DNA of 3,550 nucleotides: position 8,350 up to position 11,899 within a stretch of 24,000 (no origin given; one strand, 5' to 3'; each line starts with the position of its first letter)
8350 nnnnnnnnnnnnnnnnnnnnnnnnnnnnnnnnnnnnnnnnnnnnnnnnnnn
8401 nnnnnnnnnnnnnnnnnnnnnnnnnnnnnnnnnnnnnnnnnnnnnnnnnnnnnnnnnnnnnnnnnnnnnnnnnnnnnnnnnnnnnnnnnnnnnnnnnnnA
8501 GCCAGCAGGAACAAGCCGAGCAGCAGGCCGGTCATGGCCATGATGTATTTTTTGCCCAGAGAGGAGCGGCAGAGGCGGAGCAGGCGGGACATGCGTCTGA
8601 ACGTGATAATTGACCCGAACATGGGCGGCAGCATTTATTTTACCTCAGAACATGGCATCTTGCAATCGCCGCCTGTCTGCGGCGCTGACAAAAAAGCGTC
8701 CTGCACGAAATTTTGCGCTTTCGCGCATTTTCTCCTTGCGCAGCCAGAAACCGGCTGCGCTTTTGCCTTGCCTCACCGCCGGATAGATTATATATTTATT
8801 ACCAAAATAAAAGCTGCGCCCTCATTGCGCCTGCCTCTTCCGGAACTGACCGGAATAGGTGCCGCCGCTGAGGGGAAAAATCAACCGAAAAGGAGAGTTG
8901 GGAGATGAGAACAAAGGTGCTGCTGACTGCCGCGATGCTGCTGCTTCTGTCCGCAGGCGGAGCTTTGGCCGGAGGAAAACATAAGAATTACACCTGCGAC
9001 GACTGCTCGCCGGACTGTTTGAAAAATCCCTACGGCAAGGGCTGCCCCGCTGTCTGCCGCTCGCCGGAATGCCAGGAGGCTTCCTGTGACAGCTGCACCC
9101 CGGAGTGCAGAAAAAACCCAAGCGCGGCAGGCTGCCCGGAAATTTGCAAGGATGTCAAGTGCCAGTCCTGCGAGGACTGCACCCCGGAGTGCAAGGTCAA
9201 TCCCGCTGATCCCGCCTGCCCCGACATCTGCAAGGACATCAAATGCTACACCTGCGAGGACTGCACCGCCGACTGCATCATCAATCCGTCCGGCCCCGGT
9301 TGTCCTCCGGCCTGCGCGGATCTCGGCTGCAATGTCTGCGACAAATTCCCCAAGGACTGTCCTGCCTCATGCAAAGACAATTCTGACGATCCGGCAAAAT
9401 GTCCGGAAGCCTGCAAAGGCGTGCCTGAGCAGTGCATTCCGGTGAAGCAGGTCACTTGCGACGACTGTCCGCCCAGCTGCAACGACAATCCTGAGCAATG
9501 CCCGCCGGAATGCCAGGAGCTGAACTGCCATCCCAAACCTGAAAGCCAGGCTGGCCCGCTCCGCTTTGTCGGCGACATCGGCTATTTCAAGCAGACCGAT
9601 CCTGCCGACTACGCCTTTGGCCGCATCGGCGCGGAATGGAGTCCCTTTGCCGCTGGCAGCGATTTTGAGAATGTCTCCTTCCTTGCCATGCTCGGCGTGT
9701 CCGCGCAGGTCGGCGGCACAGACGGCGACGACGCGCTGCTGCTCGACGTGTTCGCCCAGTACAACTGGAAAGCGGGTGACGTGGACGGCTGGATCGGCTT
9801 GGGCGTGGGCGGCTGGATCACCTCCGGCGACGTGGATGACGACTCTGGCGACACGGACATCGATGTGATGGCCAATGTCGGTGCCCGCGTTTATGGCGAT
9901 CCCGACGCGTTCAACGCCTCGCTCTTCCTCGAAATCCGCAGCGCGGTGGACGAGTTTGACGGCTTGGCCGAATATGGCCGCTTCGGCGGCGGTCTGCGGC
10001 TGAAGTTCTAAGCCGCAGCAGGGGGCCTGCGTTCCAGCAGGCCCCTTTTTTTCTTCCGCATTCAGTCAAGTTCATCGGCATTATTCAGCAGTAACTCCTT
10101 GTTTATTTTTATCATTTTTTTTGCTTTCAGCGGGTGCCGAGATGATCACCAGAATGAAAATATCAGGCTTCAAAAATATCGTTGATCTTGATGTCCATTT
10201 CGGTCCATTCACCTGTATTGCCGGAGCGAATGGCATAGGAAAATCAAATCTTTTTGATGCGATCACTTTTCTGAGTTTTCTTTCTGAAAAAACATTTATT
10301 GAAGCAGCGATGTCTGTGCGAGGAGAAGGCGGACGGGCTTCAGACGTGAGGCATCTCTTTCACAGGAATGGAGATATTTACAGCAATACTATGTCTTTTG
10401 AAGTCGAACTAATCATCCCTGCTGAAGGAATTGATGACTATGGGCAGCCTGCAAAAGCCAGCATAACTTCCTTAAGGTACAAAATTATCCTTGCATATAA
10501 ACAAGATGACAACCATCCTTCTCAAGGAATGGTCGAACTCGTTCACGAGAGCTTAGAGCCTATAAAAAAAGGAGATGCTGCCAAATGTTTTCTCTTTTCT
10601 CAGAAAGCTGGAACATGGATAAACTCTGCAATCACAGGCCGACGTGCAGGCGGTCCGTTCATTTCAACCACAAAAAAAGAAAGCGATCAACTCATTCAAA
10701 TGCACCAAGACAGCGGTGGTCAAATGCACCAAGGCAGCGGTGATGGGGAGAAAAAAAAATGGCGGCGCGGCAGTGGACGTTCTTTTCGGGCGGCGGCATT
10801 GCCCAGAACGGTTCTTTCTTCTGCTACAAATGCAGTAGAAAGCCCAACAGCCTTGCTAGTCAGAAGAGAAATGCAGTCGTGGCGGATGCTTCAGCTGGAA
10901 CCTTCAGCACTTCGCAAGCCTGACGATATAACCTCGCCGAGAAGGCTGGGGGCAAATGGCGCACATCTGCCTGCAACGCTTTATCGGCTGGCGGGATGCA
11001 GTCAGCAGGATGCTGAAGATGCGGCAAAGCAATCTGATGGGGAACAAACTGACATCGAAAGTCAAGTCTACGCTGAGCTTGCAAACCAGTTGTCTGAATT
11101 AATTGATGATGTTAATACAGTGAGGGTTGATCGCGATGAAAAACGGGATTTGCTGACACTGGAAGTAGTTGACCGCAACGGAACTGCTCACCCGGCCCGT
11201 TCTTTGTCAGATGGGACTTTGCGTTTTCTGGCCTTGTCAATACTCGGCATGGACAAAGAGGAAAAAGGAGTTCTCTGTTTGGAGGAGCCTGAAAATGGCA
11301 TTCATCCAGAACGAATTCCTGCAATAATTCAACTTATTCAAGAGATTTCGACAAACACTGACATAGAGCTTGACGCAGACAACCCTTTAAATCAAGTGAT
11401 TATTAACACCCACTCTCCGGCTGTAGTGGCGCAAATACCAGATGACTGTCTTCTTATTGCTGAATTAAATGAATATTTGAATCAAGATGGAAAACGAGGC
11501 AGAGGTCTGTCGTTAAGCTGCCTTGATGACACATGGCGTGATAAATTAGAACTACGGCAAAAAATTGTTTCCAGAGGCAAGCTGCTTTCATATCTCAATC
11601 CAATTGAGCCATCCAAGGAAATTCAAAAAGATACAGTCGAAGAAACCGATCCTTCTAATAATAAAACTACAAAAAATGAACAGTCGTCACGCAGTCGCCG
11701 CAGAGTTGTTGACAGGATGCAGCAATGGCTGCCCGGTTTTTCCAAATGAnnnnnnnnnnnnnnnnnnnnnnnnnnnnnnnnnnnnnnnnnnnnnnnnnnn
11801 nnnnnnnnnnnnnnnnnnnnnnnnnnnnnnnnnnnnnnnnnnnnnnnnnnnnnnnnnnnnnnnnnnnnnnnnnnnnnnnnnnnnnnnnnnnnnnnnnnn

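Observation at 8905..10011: Secreted 36-cysteine repeat module fused to an OMP-type C-terminal domain: not a cytochrome and not a Tat-exported Fe-S protein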

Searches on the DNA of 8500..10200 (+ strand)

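Call 78: search_rna_families(source=window, start=8500, end=10200, threshold=evalue, max_evalue=1)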
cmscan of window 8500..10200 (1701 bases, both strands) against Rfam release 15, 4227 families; matches with E-value up to 1: 1.
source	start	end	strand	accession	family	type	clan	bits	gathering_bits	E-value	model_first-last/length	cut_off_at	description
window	9951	10055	+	RF02353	BjrC68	Gene; sRNA;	-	23.2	39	0.003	1-82/82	no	Bradyrhizobiaceae sRNA BjrC68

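Call 79: search_rna_families(source=L001, start=7000, end=10500, threshold=evalue, max_evalue=1)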
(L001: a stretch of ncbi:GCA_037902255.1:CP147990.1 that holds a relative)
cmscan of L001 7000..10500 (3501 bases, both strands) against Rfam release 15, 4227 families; matches with E-value up to 1: 0.
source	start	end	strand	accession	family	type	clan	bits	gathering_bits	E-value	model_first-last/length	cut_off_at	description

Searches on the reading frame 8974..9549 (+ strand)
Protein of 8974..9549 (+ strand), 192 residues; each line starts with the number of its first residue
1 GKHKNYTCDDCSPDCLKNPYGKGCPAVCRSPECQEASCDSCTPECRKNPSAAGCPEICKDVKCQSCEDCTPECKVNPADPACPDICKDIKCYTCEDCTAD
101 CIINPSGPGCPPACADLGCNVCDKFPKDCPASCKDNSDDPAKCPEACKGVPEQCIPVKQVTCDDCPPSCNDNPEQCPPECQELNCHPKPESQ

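Call 37: find_homologous_proteins(query=window:8974-9549:+, max_evalue=0.01)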
Query window:8974-9549:+: 19 candidates shared short words with the query, none scored E <= 0.01.

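Call 48: predict_structure(alignment_id=A3)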
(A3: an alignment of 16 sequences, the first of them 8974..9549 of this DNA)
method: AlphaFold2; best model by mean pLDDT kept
length: 192 residues; sequences in the alignment: 16
mean_pLDDT: 84.7   pTM: 0.56
mean pLDDT of the five models: 84.7, 83.3, 83.2, 80.4, 76.8
residues with pLDDT >= 90: 86; 70-90: 86; 50-70: 14; < 50: 6
segments of 3 or more residues with pLDDT < 50: 189-192
pLDDT, mean of each block of 10 residues (from residue 1): 70 81 84 72 93 90 94 94 95 95 93 94 90 87 90 77 78 79 65 40
secondary structure, 60 per line:
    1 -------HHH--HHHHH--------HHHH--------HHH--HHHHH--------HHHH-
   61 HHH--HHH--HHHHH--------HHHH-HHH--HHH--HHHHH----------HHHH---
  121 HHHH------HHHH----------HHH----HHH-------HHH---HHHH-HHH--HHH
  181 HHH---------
elements in order: H13-17 H26-29 H43-47 H56-59 H71-75 H84-87 H99-103 H114-117 H121-124 H131-134 H168-171 H178-183

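Call 50: fold_search(model_id=the predicted structure, library=pdb)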
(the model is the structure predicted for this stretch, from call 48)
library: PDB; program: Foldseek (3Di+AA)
matches with E <= 10: 0; with E <= 0.001: 0
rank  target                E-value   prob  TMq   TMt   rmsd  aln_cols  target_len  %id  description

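Call 51: search_protein_representatives(alignment_id=A3)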
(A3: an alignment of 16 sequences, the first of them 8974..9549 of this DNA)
Query: 16 sequences, 190 profile positions. Proteins with E-value up to 0.001 (for the whole library): 3; up to 1e-10: 2; up to 1e-30: 2. The best 3 are listed.
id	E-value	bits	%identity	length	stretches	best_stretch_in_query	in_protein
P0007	6.2e-68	244.7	-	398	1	1-189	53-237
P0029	1.1e-38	149.4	-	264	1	56-152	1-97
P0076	9.8e-05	38.6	-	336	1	150-190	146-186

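Call 85: search_solved_structures(query=A3, max_evalue=10, show_alignments=3)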
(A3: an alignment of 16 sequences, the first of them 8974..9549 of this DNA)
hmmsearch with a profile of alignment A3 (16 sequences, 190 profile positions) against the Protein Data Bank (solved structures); distinct sequences matched with E-value up to 10: 4.
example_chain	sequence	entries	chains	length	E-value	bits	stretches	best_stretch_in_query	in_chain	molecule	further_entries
9hbk_A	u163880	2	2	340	0.023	17.8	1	6-136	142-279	Virion membrane protein OPG143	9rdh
9hls_A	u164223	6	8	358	0.026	17.6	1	6-136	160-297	Virion membrane protein OPG143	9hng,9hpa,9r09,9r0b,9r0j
1uqv_A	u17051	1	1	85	0.059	16.5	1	83-133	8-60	STE50 PROTEIN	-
1z1v_A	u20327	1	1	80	0.12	15.4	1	87-133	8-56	STE50 protein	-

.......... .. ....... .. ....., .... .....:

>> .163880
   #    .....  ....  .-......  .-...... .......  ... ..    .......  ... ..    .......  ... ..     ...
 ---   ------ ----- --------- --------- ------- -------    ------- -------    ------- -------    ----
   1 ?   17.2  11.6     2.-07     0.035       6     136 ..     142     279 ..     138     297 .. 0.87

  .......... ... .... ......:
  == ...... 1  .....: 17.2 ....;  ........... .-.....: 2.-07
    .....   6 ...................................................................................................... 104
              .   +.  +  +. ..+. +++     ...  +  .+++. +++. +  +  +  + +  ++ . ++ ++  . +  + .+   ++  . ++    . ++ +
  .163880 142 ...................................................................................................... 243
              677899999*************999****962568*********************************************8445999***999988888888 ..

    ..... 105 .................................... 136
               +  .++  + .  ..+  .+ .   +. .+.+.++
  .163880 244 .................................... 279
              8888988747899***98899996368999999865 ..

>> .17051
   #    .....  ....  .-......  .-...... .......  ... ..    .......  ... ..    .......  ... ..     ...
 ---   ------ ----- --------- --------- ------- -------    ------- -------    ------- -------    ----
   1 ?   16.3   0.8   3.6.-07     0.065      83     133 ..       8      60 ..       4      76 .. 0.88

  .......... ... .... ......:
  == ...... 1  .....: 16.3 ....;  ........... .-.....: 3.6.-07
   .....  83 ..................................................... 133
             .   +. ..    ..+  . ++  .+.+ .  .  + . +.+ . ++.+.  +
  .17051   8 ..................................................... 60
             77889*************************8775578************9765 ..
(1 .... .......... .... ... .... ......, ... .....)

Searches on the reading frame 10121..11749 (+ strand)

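Call 58: search_protein_families(library=ncbifam, proteins=[window:10121-11749:+], max_evalue=0.1)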
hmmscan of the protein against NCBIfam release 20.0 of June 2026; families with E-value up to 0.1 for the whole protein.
window:10121-11749:+ (542 aa): 33 families (the best 25 are shown)
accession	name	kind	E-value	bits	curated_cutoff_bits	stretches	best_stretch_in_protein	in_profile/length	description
NF047739.1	antiphage_MADS3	equivalog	1.1e-43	150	420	1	8-451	1-394/427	methylation-associated defense system AAA family ATPase MAD3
NF038234.1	retron_eff_Eco8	equivalog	2.4e-10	39.7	250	2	9-51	3-46/679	retron Eco8 family effector endonuclease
NF041760.1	PtuA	equivalog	3.7e-10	39.3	500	1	9-58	52-103/524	retron Ec78 anti-phage system effector ATPase PtuA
TIGR04435.1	restrict_AAA_1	hypoth_equivalog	5.6e-10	38.5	300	2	359-446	395-480/568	restriction system-associated AAA family ATPase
TIGR00611.2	recf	equivalog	1.2e-08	34.6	172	1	9-54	1-47/339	DNA replication/repair protein RecF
TIGR03410.1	urea_trans_UrtE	equivalog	1.2e-05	24.9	285.8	1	21-49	19-47/230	urea ABC transporter ATP-binding subunit UrtE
NF010157.0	PRK13636.1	equivalog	3.5e-05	23.1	463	1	357-448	137-217/285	cobalt transporter ATP-binding subunit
TIGR03411.1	urea_trans_UrtD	equivalog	6.1e-05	22.8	304.1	1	14-49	12-49/242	urea ABC transporter ATP-binding protein UrtD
TIGR04521.1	ECF_ATPase_2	equivalog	7e-05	22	330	1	352-445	135-217/279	energy-coupling factor transporter ATPase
NF000355.4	ribo_prot_ABC_F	equivalog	0.00028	19.9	380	0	315-410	383-476/499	ribosomal protection-like ABC-F family protein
NF002244.0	PRK01156.1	equivalog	0.00033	18.9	847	1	8-89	2-82/895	DNA double-strand break repair ATPase Rad50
TIGR01166.1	cbiO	subfamily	0.00055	19.4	211.8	0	21-48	11-38/190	cobalt ABC transporter, ATP-binding protein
NF001885.0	PRK00635.1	equivalog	0.00063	16.9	3054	1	358-419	1384-1445/1809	excinuclease ABC subunit A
TIGR02169.1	SMC_prok_A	equivalog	0.00076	17.3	729.4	1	29-51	24-46/1165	chromosome segregation protein SMC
NF040873.1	AztA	equivalog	0.00086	18.9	220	1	21-49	11-39/191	zinc ABC transporter ATP-binding protein AztA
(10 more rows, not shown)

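Call 59: search_protein_families(library=pfam, proteins=[window:10121-11749:+], max_evalue=0.1)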
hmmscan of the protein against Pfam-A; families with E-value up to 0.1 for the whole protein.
window:10121-11749:+ (542 aa): 7 families
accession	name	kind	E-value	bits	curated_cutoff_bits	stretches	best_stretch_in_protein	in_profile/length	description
PF13304.12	AAA_21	-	3.8e-28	99.9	27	2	319-436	197-303/304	AAA domain, putative AbiEii toxin, Type IV TA system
PF13175.12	AAA_15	-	1.8e-20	74.3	32.1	2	295-436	239-374/374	AAA ATPase domain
PF02463.25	SMC_N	-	2.9e-09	37.1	40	1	8-52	1-49/220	RecF/RecN/SMC N terminal domain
PF13476.12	AAA_23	-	4.8e-07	31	27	1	11-53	1-44/201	AAA domain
PF11398.14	DUF2813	-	3.8e-06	27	21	1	9-51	3-45/372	Protein of unknown function (DUF2813)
PF13555.12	AAA_29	-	0.00084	19.5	27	1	18-51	13-45/61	P-loop containing region of AAA domain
PF00005.33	ABC_tran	-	0.0025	18.9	25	1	21-49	4-32/137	ABC transporter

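Call 81: search_protein_families(library=padloc, proteins=[window:10121-11749:+], max_evalue=0.01)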
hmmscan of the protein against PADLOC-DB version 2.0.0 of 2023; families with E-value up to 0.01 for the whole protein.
window:10121-11749:+ (542 aa): 118 families (the best 25 are shown)
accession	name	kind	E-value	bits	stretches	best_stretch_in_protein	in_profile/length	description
PDLC04184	HEC-01A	-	1.2e-95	319.2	1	8-441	1-396/464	-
PDLC04176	HEC-01A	-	2.3e-30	104.2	2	315-444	208-329/371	-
PDLC04178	HEC-01A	-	4.1e-29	99.8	2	210-436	132-331/399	-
PDLC02980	AriA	-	4.8e-29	100.3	2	335-437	220-304/304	-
PDLC04182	HEC-01A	-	5.9e-28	96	2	190-440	135-355/406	-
PDLC04392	PDC-M07A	-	6.2e-27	92.7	2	243-444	185-359/432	-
PDLC04175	HEC-01A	-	3.6e-26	90.1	2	225-446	132-322/363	-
PDLC04135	mad3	-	7e-26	89.6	1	8-447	1-337/374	mads_3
PDLC04393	PDC-M07A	-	3.8e-25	86.8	2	249-443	193-360/435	-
PDLC04391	PDC-M07A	-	7.3e-25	85.8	1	8-439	1-352/412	-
PDLC04541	PDC-M25A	-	1.4e-24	84.9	2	231-443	140-317/380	-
PDLC04177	HEC-01A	-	1.3e-23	81.7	2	314-448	231-354/393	-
PDLC04389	PDC-M07A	-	7.3e-23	79.3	2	314-439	241-374/443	-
PDLC02979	AriA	-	4.3e-22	77.4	2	295-436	238-373/373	-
PDLC04180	HEC-01A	-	7e-20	69.5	2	318-438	208-323/382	-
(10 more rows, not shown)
